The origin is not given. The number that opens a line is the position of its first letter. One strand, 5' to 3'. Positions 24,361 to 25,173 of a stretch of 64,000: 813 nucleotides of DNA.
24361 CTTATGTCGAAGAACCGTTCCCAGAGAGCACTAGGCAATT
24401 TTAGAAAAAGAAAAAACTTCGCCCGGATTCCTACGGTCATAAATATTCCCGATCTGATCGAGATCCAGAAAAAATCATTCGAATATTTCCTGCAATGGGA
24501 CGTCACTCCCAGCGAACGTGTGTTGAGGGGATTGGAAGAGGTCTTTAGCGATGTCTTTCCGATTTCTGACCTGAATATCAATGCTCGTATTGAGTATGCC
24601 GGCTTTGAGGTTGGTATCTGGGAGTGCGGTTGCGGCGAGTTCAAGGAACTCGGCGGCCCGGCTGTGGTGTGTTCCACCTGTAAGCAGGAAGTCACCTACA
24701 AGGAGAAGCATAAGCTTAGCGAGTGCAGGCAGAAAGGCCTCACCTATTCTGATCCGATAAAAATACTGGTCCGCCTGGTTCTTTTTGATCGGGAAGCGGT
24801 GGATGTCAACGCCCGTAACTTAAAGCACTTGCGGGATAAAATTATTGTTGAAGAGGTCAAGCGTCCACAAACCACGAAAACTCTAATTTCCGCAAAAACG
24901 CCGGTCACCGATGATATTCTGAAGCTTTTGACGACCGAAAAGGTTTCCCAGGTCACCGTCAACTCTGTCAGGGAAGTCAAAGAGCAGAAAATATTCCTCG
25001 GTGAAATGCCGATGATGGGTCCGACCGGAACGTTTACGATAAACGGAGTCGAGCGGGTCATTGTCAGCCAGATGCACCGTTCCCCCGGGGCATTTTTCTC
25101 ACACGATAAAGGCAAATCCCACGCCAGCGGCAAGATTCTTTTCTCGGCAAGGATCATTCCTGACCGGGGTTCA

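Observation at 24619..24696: RpoB carries a second copy of the RpoC zinc-binding domain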

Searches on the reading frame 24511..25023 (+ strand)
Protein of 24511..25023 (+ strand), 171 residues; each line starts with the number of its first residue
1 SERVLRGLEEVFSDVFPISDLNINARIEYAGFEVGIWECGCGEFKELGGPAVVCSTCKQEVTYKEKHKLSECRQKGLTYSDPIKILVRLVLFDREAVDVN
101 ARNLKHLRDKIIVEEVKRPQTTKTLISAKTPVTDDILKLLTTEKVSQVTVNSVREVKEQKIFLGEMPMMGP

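Call 84: search_solved_structures(query=window:24511-25023:+, max_evalue=0.00001, show_alignments=3)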
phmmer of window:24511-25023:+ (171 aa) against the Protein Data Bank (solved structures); distinct sequences matched with E-value up to 0.00001: 14.
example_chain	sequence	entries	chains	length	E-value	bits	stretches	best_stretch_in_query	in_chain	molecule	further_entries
6j9e_C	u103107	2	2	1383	2e-08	37.5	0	70-96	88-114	DNA-directed RNA polymerase subunit beta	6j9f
9gdo_C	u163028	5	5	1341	4.1e-07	33.3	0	69-96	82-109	DNA-directed RNA polymerase subunit beta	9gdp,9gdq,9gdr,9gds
7ye1_C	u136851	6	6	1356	9.7e-07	32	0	65-110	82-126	DNA-directed RNA polymerase subunit beta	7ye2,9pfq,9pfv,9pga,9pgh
5uaq_C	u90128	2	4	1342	2.3e-06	30.8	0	69-105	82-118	DNA-directed RNA polymerase subunit beta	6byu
7mkn_C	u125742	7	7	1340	2.3e-06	30.8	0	69-105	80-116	DNA-directed RNA polymerase subunit beta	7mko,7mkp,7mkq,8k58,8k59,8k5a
3lu0_C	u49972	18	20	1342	2.3e-06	30.8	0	69-105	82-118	DNA-directed RNA polymerase subunit beta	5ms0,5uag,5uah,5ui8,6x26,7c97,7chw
6awb_03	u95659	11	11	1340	2.3e-06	30.8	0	69-105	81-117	DNA-directed RNA polymerase subunit beta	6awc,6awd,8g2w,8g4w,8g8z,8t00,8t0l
6n4c_C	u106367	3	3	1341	2.3e-06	30.8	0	69-105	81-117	DNA-directed RNA polymerase subunit beta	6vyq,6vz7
8g7e_I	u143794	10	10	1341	2.3e-06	30.8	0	69-105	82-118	DNA-directed RNA polymerase subunit beta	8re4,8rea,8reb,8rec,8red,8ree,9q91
10ma_I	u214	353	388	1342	2.3e-06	30.8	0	69-105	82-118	DNA-directed RNA polymerase subunit beta | Escherichia coli RNA polymerase beta subunit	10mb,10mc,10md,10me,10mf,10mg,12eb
5uaj_C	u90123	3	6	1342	2.3e-06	30.8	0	69-105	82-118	DNA-directed RNA polymerase subunit beta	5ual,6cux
8hkc_C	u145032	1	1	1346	2.3e-06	30.8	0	69-105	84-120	DNA-directed RNA polymerase subunit beta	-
7xya_C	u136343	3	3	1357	3e-06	30.4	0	69-105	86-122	DNA-directed RNA polymerase subunit beta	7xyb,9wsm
7f0r_C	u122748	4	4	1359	3e-06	30.4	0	69-105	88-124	DNA-directed RNA polymerase subunit beta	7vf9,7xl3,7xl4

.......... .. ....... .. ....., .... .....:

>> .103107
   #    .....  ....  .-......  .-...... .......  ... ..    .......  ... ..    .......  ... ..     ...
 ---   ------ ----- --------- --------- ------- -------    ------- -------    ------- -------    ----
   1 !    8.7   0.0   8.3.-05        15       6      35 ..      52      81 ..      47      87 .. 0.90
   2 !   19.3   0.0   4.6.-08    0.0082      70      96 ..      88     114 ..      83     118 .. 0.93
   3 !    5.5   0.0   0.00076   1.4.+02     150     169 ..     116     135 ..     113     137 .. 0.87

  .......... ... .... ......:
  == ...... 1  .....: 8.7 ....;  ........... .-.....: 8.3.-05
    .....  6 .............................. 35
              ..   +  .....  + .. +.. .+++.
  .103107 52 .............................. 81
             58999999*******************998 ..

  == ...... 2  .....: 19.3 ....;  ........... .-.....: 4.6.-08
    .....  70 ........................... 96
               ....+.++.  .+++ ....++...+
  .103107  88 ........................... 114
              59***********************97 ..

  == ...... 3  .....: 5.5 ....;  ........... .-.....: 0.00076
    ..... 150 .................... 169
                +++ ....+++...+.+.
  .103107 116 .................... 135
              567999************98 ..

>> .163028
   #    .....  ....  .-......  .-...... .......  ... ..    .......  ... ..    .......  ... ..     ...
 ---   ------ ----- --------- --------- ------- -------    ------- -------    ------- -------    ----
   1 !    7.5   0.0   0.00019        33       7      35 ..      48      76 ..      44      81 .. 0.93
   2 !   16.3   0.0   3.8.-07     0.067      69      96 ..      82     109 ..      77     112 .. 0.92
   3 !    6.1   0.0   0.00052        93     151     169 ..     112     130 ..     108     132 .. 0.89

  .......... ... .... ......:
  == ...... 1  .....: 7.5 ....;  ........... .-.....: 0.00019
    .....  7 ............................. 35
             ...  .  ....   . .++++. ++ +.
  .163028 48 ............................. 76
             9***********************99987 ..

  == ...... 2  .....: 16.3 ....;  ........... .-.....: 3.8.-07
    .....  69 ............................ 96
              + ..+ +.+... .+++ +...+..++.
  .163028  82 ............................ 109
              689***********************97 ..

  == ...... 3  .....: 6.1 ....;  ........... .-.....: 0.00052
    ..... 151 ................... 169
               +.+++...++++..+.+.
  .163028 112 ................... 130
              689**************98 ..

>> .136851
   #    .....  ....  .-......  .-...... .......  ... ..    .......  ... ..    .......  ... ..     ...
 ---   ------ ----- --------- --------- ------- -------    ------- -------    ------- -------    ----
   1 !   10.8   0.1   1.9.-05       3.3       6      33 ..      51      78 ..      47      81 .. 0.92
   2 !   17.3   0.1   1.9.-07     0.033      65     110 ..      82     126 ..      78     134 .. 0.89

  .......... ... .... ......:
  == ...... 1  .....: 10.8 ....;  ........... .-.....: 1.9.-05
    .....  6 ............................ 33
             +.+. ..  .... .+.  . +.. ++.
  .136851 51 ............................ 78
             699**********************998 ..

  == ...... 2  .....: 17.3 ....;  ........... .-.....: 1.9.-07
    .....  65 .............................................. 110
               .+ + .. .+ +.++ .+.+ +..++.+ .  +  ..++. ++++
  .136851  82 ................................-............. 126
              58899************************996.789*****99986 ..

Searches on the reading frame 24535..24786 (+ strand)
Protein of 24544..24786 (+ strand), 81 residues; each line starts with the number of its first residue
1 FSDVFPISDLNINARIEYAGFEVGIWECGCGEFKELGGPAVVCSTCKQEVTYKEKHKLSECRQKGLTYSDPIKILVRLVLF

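Call 14: search_protein_families(library=pfam, proteins=[window:24544-24786:+], max_evalue=10)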
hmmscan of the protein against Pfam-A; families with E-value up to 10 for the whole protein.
window:24544-24786:+ (81 aa): 3 families
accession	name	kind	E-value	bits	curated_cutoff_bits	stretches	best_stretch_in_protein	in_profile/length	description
PF15616.11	TerY_C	-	0.032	14.8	28.4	1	18-56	79-118/129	TerY-C metal binding domain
PF23663.1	Znf_SCAND3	-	0.049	14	27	1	30-57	17-48/50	SCAN domain-containing protein 3-like zinc finger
PF04563.20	RNA_pol_Rpb2_1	-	0.083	12.9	28.2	1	58-79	67-88/203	RNA polymerase beta subunit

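Call 30: search_protein_representatives(alignment_id=A2)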
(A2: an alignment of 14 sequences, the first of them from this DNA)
Query: 14 sequences, 83 profile positions. Proteins with E-value up to 0.001 (for the whole library): 217; up to 1e-10: 36; up to 1e-30: 5. The best 150 are listed.
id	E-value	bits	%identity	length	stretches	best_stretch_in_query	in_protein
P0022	6.4e-45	167.5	-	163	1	1-83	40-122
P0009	7.3e-45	167.3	-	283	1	1-83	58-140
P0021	7.4e-45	167.3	-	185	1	1-83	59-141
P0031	1.2e-42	160.2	-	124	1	1-83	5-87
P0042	2.1e-31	124.2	-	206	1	1-82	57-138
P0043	8.7e-25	103.0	-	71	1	7-60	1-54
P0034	5.1e-22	94.1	-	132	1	1-59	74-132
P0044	3.5e-17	78.6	-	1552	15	22-55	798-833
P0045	5.0e-17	78.1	-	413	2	2-54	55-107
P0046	1.7e-16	76.5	-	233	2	2-56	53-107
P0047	2.3e-16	76.0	-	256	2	2-54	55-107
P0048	3.1e-16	75.6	-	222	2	2-54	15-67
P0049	4.5e-16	75.1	-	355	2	2-51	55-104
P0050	6.9e-16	74.5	-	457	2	2-54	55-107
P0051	2.9e-15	72.5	-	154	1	2-82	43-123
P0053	3.6e-15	72.2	-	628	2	2-56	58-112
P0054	3.9e-15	72.1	-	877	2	2-55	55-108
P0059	1.7e-14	70.0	-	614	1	2-82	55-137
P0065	8.5e-13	64.6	-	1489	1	1-82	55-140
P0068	4.9e-12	62.1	-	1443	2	2-50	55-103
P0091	9.2e-08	48.5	-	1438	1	3-81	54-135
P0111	1.1e-06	45.0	-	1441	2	1-71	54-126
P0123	2.8e-06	43.7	-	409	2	3-51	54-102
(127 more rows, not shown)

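Call 34: list_cluster_members(proteins=[P0042, P0045, P0053, P0054, P0059, P0065, P0068, P0091, P0111, P0123])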
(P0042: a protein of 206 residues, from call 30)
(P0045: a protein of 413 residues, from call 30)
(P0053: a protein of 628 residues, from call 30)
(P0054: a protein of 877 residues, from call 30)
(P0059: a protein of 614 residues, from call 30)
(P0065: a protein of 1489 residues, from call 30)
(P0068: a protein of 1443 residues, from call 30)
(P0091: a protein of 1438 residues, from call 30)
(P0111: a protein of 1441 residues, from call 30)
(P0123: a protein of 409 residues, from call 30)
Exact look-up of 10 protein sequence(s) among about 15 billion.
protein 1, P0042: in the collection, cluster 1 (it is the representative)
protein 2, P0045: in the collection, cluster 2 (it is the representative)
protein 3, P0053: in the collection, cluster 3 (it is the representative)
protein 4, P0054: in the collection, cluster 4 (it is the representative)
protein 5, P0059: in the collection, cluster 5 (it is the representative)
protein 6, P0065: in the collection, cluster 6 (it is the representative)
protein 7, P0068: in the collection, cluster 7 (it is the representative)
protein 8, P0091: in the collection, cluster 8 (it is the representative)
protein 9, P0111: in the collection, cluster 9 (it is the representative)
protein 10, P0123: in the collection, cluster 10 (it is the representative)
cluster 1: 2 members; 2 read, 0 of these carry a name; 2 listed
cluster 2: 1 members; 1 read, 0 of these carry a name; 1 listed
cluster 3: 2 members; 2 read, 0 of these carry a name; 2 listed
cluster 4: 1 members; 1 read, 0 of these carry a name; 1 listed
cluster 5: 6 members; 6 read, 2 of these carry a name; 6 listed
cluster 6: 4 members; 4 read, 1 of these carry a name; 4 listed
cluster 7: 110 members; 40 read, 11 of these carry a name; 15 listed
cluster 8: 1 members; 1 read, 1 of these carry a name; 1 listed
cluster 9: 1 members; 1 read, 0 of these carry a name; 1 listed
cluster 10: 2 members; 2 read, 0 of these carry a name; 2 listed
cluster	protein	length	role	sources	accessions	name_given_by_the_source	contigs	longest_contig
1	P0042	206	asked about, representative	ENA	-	-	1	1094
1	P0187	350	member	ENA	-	-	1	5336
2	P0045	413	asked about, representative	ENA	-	-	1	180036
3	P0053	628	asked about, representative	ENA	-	-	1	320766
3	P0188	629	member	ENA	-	-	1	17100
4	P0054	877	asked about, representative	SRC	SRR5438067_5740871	-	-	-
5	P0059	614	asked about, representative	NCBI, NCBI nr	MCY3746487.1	MAG: DNA-directed RNA polymerase subunit beta, partial [Acidobacteria bacterium] | DNA-directed RNA polymerase subunit beta [Acidobacteriota bacterium]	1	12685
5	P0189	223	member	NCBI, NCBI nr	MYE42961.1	MAG: DNA-directed RNA polymerase subunit beta, partial [Acidobacteria bacterium] | DNA-directed RNA polymerase subunit beta [Acidobacteriota bacterium]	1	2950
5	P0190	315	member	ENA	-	-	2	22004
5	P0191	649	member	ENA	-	-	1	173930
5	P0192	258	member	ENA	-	-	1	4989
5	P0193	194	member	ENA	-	-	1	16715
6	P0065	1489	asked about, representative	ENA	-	-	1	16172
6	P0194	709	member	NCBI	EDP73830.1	RNA polymerase beta subunit, partial [Hydrogenivirga sp. 128-5-R1-1]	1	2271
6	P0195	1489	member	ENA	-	-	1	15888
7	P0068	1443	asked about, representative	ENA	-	-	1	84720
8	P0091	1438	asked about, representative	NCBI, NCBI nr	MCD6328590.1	DNA-directed RNA polymerase subunit beta [bacterium]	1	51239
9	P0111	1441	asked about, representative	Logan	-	-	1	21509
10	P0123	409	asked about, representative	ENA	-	-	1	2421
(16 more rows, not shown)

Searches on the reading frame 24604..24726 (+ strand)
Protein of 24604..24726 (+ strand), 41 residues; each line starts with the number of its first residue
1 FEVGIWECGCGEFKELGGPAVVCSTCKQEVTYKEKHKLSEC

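Call 14: search_protein_families(library=pfam, proteins=[window:24604-24726:+], max_evalue=10)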
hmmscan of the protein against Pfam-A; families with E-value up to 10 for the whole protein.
window:24604-24726:+ (41 aa): 2 families
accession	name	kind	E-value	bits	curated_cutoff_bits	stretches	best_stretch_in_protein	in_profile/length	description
PF23663.1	Znf_SCAND3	-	0.011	16.1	27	1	10-37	17-48/50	SCAN domain-containing protein 3-like zinc finger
PF15616.11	TerY_C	-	0.037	14.6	28.4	1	3-36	84-118/129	TerY-C metal binding domain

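Call 25: search_solved_structures(query=A3, max_evalue=10, show_alignments=5)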
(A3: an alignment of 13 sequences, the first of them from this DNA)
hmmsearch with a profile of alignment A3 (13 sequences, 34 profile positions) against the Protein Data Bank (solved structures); distinct sequences matched with E-value up to 10: 84 (the best 60 are shown).
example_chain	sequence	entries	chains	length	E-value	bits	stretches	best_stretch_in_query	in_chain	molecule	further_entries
8gzg_D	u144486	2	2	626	8.9e-07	32.2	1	3-28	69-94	DNA-directed RNA polymerase subunit gamma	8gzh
8syi_D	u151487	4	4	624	6e-06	29.5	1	3-28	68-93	DNA-directed RNA polymerase subunit gamma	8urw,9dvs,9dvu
8i23_D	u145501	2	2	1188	6.4e-06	29.4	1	3-29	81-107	DNA-directed RNA polymerase subunit beta'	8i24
8h3v_E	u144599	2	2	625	6.5e-06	29.4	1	3-28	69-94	DNA-directed RNA polymerase subunit gamma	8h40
6wvj_D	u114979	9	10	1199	6.9e-06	29.3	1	3-29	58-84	DNA-directed RNA polymerase subunit beta'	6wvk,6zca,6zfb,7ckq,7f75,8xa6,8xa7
5uh5_D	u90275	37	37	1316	1.3e-05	28.4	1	3-29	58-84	DNA-directed RNA polymerase subunit beta'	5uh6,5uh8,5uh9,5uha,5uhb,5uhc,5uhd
5zx2_D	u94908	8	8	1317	1.3e-05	28.4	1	3-29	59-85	DNA-directed RNA polymerase subunit beta'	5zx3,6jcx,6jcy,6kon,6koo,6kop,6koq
7q4u_D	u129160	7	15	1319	1.3e-05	28.4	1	3-29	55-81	DNA-directed RNA polymerase subunit beta'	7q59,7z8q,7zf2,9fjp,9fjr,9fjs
10mi_D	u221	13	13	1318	1.3e-05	28.4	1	3-29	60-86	DNA-directed RNA polymerase subunit beta'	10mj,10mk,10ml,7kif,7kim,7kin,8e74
7pp4_d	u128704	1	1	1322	1.3e-05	28.4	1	3-29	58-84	DNA-directed RNA polymerase subunit beta'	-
6bzo_D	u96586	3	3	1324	1.3e-05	28.4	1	3-29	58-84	DNA-directed RNA polymerase subunit beta'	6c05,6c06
9m98_D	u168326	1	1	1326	1.3e-05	28.4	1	3-29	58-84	DNA-directed RNA polymerase subunit beta'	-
9m9d_D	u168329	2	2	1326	1.3e-05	28.4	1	3-29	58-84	DNA-directed RNA polymerase subunit beta'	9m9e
6c04_D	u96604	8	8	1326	1.3e-05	28.4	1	3-29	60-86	DNA-directed RNA polymerase subunit beta'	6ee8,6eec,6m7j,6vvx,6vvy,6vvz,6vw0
9e7v_D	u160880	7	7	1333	1.4e-05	28.4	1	3-29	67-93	DNA-directed RNA polymerase subunit beta'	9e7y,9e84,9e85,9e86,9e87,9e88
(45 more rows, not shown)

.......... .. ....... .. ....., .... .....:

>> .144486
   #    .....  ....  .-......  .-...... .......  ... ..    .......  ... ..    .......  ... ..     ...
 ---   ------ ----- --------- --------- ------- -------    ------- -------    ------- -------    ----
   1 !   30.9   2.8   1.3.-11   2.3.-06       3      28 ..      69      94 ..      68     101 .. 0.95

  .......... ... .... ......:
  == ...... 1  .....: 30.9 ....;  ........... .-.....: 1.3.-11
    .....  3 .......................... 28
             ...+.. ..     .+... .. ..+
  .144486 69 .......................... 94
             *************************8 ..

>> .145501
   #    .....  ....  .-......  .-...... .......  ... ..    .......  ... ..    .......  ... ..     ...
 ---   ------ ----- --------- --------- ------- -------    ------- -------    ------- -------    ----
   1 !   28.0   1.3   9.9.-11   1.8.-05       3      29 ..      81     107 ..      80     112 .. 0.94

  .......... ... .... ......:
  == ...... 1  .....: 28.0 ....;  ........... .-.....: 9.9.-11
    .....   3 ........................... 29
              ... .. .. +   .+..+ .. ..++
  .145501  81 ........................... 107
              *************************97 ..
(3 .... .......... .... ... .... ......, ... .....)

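Call 71: predict_structure(alignment_id=A3)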
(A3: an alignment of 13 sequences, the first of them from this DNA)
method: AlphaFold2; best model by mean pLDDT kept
length: 34 residues; sequences in the alignment: 13
mean_pLDDT: 80.1   pTM: 0.42
mean pLDDT of the five models: 80.1, 77.7, 77.6, 67.4, 56.0
residues with pLDDT >= 90: 0; 70-90: 28; 50-70: 6; < 50: 0
segments of 3 or more residues with pLDDT < 50: none
pLDDT, mean of each block of 10 residues (from residue 1): 85 75 86 68
secondary structure, 60 per line:
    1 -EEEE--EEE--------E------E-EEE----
elements in order: E2-5 E8-10 E28-30

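Call 75: fold_search(model_id=the predicted structure, library=pdb)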
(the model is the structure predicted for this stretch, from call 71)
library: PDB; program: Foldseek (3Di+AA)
matches with E <= 10: 58; with E <= 0.001: 0
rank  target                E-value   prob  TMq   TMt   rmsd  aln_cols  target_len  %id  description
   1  4af1                  1.0e+00  0.38  0.52  0.06   5.1        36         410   28  Archeal Release Factor aRF1 (released 2013-03-20)
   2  6ccv_D                1.2e+00  0.41  0.51  0.02   2.5        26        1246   42  Crystal structure of a Mycobacterium smegmatis RNA polymerase transcription initiation complex with inhibitor Rifampic (released 2018-08-15)
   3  6n61_D                1.2e+00  0.38  0.48  0.02   2.6        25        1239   48  Escherichia coli RNA polymerase sigma70-holoenzyme bound to upstream fork promoter DNA and Capistruin (released 2019-01-09)
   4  5tw1_D                1.4e+00  0.38  0.50  0.02   2.5        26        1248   42  Crystal structure of a Mycobacterium smegmatis transcription initiation complex with RbpA (released 2017-01-18)
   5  6kj6_D                1.9e+00  0.30  0.49  0.02   2.5        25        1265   48  cryo-EM structure of Escherichia coli Crl transcription activation complex (released 2020-01-01)
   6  6xl9_D                1.9e+00  0.30  0.50  0.02   2.4        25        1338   48  Cryo-EM structure of EcmrR-RNAP-promoter initial transcribing complex with 3-nt RNA transcript (EcmrR-RPitc-3nt) (released 2021-04-07)
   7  6f6w_D                2.1e+00  0.25  0.49  0.02   2.5        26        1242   42  Structure of Mycobacterium smegmatis RNA polymerase core (released 2018-12-19)
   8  5vi5_D                2.4e+00  0.25  0.50  0.02   2.5        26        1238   42  Structure of Mycobacterium smegmatis transcription initiation complex with a full transcription bubble (released 2017-07-26)
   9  8q3i_D                2.4e+00  0.25  0.50  0.02   2.7        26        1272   42  Mycobacterium smegmatis RNA polymerase in complex with HelD, SigA and RbpA in State I (released 2024-08-14)
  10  6vvt_D                2.5e+00  0.23  0.50  0.02   2.6        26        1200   42  Crystal structure of a Mycobacterium smegmatis transcription initiation complex with Rifampicin-resistant RNA polymera (released 2020-10-21)
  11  1ynj_D                2.5e+00  0.21  0.49  0.02   2.6        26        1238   42  Taq RNA polymerase-Sorangicin complex (released 2005-03-15)
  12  7zf2_D                2.5e+00  0.21  0.50  0.02   2.5        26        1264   42  Protomeric substructure from an octameric assembly of M. tuberculosis RNA polymerase in complex with sigma-b initiatio (released 2023-02-08)
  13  6vvv_D                3.1e+00  0.20  0.50  0.02   2.6        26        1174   42  Crystal structure of a Mycobacterium smegmatis transcription initiation complex with Rifampicin-resistant RNA polymera (released 2020-10-21)
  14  8ej3_D                3.1e+00  0.20  0.49  0.02   2.5        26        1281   42  M. tuberculosis RNAP pause escaped complex with Bacillus subtilis NusG and GMPCPP (released 2023-02-01)
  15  8hvr_G                3.1e+00  0.12  0.42  0.21   5.8        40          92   15  Cryo-EM structure of AfsR-dependent transcription activation complex with afsS promoter (released 2023-12-27)
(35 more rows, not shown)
